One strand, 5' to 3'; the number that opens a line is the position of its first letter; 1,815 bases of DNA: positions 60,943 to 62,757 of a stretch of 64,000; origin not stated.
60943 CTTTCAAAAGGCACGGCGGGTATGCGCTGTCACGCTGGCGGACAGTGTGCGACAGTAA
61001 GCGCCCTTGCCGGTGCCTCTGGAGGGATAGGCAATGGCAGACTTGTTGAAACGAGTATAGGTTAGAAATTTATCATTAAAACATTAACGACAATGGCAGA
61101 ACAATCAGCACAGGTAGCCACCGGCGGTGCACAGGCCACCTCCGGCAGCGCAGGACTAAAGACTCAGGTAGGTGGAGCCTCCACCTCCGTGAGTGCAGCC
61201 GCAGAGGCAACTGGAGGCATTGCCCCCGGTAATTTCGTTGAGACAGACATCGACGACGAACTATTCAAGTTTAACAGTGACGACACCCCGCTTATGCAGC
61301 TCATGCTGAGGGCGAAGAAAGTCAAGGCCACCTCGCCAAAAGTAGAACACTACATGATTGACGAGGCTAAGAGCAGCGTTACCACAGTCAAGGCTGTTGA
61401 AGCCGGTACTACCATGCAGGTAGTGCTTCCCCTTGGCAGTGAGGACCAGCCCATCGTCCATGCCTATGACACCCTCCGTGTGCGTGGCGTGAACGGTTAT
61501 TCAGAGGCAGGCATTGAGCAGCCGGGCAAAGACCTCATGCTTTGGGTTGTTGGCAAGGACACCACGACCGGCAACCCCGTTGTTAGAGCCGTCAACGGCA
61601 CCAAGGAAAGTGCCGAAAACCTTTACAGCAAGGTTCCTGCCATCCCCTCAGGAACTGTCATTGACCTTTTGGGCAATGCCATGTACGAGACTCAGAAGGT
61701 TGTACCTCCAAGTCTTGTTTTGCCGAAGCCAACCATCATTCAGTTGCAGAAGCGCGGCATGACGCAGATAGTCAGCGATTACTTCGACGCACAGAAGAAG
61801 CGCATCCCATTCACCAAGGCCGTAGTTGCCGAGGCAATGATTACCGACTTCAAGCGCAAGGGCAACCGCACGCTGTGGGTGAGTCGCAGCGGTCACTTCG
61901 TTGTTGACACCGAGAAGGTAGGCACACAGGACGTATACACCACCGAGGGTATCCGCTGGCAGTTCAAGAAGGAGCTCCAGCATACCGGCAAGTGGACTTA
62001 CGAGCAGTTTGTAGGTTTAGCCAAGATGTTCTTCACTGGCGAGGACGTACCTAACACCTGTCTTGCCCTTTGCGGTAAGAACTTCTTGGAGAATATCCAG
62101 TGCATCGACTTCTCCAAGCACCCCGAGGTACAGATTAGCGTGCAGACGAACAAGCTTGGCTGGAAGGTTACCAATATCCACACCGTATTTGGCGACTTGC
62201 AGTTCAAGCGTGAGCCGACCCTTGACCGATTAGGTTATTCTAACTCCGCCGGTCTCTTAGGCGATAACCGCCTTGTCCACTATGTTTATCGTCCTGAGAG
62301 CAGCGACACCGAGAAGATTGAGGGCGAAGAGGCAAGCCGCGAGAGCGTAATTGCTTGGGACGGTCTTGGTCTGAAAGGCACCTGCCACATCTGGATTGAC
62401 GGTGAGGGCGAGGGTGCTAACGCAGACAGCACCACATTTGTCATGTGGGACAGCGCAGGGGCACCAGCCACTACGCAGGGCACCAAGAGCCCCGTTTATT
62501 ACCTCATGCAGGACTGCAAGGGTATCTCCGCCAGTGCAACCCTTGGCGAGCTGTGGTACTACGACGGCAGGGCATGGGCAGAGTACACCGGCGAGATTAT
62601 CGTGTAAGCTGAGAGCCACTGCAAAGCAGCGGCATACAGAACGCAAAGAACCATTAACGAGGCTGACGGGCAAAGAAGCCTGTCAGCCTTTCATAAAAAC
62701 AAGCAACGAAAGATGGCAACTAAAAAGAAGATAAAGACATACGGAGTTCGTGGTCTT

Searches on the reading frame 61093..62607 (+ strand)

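Call 85: search_protein_families(library=pfam, proteins=[window:61093-62607:+], max_evalue=0.0001)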
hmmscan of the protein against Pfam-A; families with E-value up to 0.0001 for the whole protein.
window:61093-62607:+ (504 aa): 1 family
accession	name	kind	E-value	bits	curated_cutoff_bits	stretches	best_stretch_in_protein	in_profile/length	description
PF17236.8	SU10_MCP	-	1.2e-10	41.8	24.1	0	274-403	129-256/292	SU10 major capsid protein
